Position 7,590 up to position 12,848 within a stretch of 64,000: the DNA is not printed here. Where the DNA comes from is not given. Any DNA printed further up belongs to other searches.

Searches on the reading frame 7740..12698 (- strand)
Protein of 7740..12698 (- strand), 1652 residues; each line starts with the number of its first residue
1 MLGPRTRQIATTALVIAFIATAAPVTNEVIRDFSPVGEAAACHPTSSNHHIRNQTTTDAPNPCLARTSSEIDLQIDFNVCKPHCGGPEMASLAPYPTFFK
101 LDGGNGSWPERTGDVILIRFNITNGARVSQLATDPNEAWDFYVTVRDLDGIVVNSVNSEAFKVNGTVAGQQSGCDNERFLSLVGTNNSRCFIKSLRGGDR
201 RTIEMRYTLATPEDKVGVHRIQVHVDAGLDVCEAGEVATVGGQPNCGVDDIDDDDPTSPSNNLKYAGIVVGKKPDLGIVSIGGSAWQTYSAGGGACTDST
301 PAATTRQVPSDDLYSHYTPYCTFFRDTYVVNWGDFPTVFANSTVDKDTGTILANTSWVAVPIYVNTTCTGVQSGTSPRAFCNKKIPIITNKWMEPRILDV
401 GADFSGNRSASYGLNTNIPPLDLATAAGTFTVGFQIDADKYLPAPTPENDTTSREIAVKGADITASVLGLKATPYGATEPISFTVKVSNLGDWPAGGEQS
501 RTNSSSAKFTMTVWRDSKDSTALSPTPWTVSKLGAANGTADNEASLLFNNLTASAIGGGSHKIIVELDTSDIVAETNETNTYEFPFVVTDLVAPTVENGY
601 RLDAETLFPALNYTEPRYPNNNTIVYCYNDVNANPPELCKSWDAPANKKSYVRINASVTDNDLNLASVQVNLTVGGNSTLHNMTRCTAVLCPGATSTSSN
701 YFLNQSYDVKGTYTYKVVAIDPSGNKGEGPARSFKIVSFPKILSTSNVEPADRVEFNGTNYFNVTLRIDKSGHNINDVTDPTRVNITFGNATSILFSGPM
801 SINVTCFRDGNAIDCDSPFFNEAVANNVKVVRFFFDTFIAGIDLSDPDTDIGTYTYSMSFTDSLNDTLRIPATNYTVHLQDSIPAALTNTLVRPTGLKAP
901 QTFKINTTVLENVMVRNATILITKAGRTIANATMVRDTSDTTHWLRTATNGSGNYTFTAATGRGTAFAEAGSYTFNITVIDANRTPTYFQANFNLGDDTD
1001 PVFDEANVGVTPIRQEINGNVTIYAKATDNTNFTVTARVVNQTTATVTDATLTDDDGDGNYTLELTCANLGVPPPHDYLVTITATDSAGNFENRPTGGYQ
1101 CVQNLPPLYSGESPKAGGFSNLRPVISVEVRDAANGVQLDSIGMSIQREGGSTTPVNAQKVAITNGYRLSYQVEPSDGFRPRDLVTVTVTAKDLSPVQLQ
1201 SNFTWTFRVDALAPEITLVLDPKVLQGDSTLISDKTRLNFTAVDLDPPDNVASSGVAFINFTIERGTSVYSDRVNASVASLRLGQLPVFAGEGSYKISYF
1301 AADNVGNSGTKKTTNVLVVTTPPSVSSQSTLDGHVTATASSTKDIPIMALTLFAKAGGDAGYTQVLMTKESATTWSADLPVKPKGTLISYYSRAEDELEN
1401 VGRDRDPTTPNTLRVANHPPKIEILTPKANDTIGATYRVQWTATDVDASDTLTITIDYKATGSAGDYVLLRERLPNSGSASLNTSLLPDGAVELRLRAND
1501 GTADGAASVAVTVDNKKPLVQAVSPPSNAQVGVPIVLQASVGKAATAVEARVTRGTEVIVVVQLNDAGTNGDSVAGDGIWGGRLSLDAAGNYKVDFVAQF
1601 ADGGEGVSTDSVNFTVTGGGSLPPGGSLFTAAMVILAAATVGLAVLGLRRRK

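Call 12: search_protein_families(library=pfam, proteins=[window:7740-12698:-], max_evalue=0.01)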
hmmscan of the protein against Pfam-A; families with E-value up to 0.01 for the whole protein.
window:7740-12698:- (1652 aa): 1 family
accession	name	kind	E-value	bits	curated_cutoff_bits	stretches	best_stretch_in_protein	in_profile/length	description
PF07705.17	CARDB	-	0.0015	19.2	22.7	0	477-580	17-96/101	CARDB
